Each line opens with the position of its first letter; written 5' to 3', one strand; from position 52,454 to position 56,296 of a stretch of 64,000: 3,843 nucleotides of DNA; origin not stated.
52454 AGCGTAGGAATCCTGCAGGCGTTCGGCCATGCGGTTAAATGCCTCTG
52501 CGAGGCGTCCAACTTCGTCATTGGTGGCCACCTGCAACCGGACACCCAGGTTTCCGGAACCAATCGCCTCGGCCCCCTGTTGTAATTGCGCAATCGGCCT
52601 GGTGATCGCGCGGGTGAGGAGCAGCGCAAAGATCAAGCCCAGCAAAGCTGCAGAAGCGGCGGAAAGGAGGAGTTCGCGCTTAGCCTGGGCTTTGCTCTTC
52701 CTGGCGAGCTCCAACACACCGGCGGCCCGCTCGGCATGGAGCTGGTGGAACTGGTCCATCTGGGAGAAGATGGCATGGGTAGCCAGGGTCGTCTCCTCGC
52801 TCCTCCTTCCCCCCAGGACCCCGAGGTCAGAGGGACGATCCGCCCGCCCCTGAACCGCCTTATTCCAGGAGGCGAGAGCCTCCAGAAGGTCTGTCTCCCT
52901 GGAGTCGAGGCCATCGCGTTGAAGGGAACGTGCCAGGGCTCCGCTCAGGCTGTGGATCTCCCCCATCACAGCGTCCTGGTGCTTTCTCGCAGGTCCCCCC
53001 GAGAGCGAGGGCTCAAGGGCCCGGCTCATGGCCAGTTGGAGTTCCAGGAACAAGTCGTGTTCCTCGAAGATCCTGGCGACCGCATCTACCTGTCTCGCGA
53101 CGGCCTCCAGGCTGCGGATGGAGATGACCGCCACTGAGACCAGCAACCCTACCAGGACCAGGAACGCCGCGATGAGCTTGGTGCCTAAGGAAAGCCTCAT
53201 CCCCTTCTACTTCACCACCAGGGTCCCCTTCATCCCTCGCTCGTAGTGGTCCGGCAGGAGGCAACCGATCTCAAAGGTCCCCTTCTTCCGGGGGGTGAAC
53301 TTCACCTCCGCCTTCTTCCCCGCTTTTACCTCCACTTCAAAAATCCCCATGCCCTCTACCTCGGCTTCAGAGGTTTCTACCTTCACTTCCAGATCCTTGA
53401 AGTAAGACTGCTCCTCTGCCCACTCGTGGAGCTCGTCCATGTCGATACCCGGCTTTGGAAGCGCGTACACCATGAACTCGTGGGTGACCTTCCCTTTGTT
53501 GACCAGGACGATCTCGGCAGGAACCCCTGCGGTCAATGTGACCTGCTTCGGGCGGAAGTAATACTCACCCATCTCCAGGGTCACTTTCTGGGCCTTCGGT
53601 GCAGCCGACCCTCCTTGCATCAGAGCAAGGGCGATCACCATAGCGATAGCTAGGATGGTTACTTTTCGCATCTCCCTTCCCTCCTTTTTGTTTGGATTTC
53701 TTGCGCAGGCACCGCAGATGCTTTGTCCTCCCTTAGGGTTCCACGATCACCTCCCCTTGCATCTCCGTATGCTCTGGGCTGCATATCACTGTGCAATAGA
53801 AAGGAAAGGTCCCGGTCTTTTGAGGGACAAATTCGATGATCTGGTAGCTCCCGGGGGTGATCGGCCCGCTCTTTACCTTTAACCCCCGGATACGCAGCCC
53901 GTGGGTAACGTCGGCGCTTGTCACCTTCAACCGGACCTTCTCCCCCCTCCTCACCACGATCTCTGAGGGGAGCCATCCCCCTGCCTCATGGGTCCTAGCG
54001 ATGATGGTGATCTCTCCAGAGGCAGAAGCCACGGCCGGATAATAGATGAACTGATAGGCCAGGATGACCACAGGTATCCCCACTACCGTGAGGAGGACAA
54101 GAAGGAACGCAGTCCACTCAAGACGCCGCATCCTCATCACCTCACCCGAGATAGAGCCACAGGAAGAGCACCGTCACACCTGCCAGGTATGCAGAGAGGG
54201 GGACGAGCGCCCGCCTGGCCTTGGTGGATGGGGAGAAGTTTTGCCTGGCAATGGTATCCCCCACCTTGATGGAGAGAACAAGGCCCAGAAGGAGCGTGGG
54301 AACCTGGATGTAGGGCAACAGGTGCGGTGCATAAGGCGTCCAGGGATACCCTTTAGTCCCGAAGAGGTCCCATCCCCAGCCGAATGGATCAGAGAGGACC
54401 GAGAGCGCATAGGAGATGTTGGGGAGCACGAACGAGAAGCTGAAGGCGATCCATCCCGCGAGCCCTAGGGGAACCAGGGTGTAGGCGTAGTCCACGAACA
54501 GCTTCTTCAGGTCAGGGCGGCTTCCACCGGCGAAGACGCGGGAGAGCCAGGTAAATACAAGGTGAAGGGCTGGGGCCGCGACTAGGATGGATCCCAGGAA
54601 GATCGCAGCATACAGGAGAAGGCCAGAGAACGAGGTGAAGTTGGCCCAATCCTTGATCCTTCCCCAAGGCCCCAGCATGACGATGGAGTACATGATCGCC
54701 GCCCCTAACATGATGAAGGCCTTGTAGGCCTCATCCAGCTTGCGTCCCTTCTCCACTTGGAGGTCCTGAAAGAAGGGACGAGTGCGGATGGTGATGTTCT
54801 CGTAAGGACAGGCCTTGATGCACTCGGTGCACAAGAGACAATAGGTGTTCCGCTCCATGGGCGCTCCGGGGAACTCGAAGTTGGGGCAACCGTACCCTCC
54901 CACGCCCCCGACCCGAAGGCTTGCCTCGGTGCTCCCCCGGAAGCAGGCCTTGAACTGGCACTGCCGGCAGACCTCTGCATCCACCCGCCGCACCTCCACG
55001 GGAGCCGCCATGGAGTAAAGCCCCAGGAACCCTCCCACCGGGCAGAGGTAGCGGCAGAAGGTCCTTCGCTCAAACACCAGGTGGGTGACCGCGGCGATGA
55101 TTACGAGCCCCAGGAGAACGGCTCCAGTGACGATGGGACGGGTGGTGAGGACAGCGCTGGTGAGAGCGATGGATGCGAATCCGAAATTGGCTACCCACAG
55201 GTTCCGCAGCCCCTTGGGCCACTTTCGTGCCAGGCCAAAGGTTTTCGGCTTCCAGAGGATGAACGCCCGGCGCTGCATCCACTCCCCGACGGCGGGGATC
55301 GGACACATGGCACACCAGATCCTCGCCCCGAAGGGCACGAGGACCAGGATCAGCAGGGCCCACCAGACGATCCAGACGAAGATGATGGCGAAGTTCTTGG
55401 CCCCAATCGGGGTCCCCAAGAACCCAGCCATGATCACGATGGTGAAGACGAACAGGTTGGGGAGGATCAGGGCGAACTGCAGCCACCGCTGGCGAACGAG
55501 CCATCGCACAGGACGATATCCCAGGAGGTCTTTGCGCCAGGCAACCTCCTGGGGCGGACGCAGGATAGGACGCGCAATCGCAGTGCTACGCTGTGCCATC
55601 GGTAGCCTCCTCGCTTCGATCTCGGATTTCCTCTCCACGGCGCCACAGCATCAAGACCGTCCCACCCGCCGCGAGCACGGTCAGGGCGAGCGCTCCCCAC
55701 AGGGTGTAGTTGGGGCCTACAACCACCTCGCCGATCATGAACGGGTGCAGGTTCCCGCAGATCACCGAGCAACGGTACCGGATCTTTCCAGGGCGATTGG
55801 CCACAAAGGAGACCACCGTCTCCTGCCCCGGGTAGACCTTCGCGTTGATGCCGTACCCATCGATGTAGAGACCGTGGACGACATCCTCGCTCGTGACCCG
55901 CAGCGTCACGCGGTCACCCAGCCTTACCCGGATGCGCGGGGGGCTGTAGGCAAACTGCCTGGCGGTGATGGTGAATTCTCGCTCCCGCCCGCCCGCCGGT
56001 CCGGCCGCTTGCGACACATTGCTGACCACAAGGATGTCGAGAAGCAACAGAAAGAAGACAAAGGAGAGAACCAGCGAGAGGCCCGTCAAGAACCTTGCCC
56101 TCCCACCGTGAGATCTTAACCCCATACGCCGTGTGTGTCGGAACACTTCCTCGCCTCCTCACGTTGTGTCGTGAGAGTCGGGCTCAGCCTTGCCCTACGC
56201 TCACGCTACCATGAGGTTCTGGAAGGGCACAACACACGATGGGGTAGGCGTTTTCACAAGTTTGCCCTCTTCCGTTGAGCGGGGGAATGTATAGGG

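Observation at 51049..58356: Two LuxR/NarL-type two-component systems embedded in the cupredoxin cluster (NarX-like and GAF kinases)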

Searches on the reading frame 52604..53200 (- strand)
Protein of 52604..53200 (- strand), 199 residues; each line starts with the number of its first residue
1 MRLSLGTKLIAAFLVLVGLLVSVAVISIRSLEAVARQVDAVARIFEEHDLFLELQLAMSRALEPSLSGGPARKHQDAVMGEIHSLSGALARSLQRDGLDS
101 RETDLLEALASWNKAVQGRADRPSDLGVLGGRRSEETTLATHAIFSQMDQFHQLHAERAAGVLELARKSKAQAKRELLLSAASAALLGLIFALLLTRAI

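Call 10: search_protein_families(library=pfam, proteins=[window:52604-53200:-], max_evalue=10)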
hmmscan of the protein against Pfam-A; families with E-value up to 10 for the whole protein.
seq(199 aa): 2 families
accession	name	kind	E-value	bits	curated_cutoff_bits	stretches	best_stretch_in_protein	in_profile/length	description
PF12729.13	4HB_MCP_1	-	0.0049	16.9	27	1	3-40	2-39/181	Four helix bundle sensory module for signal transduction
PF01322.25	Cytochrom_C_2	-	0.22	12.9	26.5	1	133-175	58-100/121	Cytochrome C'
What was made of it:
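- On 4HB_MCP_1 (Pfam PF12729) four-helix-bundle sensors: Only residues 3-40 (TM1 and the start of helix 1) match (call 10).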

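Call 11: search_solved_structures(query=window:52604-53200:-, max_evalue=10, show_alignments=3)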
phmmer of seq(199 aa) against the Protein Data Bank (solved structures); distinct sequences matched with E-value up to 10: 0.

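Call 26: search_protein_representatives(protein=window:52604-53200:-)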
Query: 199 residues. Proteins with E-value up to 0.001 (for the whole library): 2; up to 1e-10: 1; up to 1e-30: 1. The best 2 are listed.
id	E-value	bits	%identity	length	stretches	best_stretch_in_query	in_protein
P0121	1.4e-55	204.4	71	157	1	1-163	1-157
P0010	8.0e-10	55.6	33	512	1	1-199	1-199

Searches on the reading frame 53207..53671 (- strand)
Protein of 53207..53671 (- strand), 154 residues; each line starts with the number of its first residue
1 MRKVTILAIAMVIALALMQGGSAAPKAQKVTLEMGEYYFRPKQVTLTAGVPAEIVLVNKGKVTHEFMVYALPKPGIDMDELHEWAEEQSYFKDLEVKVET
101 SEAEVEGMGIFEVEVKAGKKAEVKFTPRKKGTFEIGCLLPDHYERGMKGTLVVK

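Call 4: search_protein_families(library=pfam, proteins=[window:53207-53671:-], max_evalue=0.01)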
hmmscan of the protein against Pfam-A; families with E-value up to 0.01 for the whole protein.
window:53207-53671:- (154 aa): 2 families
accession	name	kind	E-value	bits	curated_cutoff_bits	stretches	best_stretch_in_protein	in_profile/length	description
PF13473.12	Cupredoxin_1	-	2.6e-14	53.5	27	2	9-71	2-64/104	Cupredoxin-like domain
PF00127.26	Copper-bind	-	5.4e-06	27.2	21.2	1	29-154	4-99/99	Copper binding proteins, plastocyanin/azurin family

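Call 8: search_protein_families(library=ncbifam, proteins=[window:53207-53671:-], max_evalue=0.01)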
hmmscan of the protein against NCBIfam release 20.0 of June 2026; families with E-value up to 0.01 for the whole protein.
window:53207-53671:- (154 aa): 3 families
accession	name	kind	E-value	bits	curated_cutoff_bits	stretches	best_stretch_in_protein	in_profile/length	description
NF051440.1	CuResCopIPSEAE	equivalog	2.8e-15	56.5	280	2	16-67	29-80/180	copper-resistant cuproprotein CopI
NF047895.1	CuResCopI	equivalog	0.0018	18.1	200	0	52-148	92-171/176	copper-resistant cuproprotein CopI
TIGR03096.1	nitroso_cyanin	equivalog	0.0019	18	142.85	0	104-140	86-121/135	nitrosocyanin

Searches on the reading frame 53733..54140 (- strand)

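Call 4: search_protein_families(library=pfam, proteins=[window:53733-54140:-], max_evalue=0.01)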
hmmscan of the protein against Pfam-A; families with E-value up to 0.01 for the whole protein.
window:53733-54140:- (135 aa): 2 families
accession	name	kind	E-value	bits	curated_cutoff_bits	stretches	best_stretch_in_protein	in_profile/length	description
PF13473.12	Cupredoxin_1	-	1.2e-08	35.4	27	1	26-133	5-104/104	Cupredoxin-like domain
PF00116.26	COX2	-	3.8e-07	30.5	22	1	60-128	47-114/120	Cytochrome C oxidase subunit II, periplasmic domain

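Call 8: search_protein_families(library=ncbifam, proteins=[window:53733-54140:-], max_evalue=0.01)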
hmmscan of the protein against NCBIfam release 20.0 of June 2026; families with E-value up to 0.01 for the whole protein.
window:53733-54140:- (135 aa): 6 families
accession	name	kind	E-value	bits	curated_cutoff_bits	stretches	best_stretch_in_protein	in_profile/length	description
TIGR04246.1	nitrous_NosZ_Gp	equivalog_domain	8.6e-17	60.6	625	1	56-135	496-578/578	Sec-dependent nitrous-oxide reductase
TIGR02866.1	CoxB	equivalog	6e-13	48.8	147.7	1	60-133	119-191/202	cytochrome c oxidase subunit II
NF052460.1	L-NosZ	equivalog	9.7e-11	40.8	700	1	35-134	369-479/480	clade III lactonase-type nitrous-oxide reductase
NF050117.1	aa3_CtaC_Actin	exception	6.4e-09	35.4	250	1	59-132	159-231/244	aa3-type cytochrome oxidase subunit II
TIGR04244.1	nitrous_NosZ_RR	equivalog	8.3e-08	31.2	625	1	59-134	549-627/627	TAT-dependent nitrous-oxide reductase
TIGR03096.1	nitroso_cyanin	equivalog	0.0087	15.8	142.85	1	58-119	60-121/135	nitrosocyanin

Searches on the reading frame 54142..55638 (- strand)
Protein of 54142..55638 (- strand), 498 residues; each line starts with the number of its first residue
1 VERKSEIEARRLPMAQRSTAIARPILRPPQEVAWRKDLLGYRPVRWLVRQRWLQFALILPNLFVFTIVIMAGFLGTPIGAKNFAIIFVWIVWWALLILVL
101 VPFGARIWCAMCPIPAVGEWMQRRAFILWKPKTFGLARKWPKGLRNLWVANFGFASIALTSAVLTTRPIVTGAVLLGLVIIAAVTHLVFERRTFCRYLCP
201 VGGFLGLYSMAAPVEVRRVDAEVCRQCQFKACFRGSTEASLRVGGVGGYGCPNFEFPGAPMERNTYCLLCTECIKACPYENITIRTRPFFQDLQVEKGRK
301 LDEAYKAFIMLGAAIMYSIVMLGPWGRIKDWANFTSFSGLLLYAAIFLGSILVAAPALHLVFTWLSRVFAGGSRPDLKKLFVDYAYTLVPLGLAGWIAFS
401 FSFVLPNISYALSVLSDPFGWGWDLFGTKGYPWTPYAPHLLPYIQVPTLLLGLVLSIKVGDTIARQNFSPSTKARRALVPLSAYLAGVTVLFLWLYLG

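Call 4: search_protein_families(library=pfam, proteins=[window:54142-55638:-], max_evalue=0.01)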
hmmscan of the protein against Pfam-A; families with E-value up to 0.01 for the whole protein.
window:54142-55638:- (498 aa): 2 families
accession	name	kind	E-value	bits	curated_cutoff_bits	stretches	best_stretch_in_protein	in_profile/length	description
PF12801.12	Fer4_5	-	3.5e-08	33.7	22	2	173-209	4-38/48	4Fe-4S binding domain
PF13237.11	Fer4_10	-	0.0093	16.3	25.5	0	264-284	6-28/53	4Fe-4S dicluster domain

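Call 8: search_protein_families(library=ncbifam, proteins=[window:54142-55638:-], max_evalue=0.01)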
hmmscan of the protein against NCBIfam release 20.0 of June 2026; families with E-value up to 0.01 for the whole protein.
window:54142-55638:- (498 aa): 3 families
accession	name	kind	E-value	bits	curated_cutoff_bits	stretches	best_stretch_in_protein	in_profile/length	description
TIGR02163.1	napH_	subfamily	4.4e-11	42.8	213.05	1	103-284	76-253/255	NapH/MauN family ferredoxin-type protein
NF007013.0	PRK09477.1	equivalog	6e-09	35.4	234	1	94-287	90-279/286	quinol dehydrogenase ferredoxin subunit NapH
NF038196.1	ferrodoxin_EFR1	subfamily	0.0077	16.3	75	0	263-290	182-210/242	EFR1 family ferrodoxin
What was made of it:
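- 53207..56146 (-): The genes transcribed ahead of HK1-RR1. They are cup186 (CuA-motif cupredoxin, 55586-56146), a Fer4_5 NapH-like membrane protein (54142-55638), cup135 (CuA-motif, 53733-54140) and cup154 (CopI-like type-1 cupredoxin, 53207-53671). Pfam and NCBIfam (calls 4, 8).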

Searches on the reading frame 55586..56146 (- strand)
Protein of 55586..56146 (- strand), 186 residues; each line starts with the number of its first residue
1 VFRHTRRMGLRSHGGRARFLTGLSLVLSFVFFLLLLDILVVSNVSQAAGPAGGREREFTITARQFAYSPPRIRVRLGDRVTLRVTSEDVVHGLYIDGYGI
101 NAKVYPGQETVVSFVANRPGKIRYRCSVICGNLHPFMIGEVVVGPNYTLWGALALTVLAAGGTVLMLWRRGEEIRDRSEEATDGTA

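Call 4: search_protein_families(library=pfam, proteins=[window:55586-56146:-], max_evalue=0.01)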
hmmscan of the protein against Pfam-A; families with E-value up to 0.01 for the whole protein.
window:55586-56146:- (186 aa): 2 families
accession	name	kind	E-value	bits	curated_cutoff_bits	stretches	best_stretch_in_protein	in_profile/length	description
PF00116.26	COX2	-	4e-10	40.1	22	1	71-137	47-113/120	Cytochrome C oxidase subunit II, periplasmic domain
PF13473.12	Cupredoxin_1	-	1.3e-07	32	27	1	45-143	11-104/104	Cupredoxin-like domain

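Call 8: search_protein_families(library=ncbifam, proteins=[window:55586-56146:-], max_evalue=0.01)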
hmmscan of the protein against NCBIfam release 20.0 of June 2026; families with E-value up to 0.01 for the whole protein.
window:55586-56146:- (186 aa): 9 families
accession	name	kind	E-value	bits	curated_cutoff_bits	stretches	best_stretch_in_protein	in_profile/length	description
TIGR02866.1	CoxB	equivalog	4.4e-13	49.2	147.7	1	72-144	120-192/202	cytochrome c oxidase subunit II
TIGR04244.1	nitrous_NosZ_RR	equivalog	2.9e-12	45.9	625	1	59-143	538-626/627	TAT-dependent nitrous-oxide reductase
TIGR04246.1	nitrous_NosZ_Gp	equivalog_domain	1.2e-11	43.6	625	1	61-145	490-578/578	Sec-dependent nitrous-oxide reductase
NF050117.1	aa3_CtaC_Actin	exception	3.1e-10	39.7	250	1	68-143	157-232/244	aa3-type cytochrome oxidase subunit II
NF052460.1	L-NosZ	equivalog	4.5e-09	35.3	700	1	59-143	382-478/480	clade III lactonase-type nitrous-oxide reductase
NF041074.2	quin_ox_SoxA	equivalog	3.9e-06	26.8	110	1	60-142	66-152/154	proton pump complex quinol oxidase subunit SoxA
TIGR03096.1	nitroso_cyanin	equivalog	0.00039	20.2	142.85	1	67-134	58-126/135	nitrosocyanin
TIGR02657.1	amicyanin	equivalog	0.0029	18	110.2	1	65-143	6-82/83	amicyanin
TIGR02376.1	Cu_nitrite_red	equivalog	0.005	16.2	296.3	1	72-146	61-147/326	copper-containing nitrite reductase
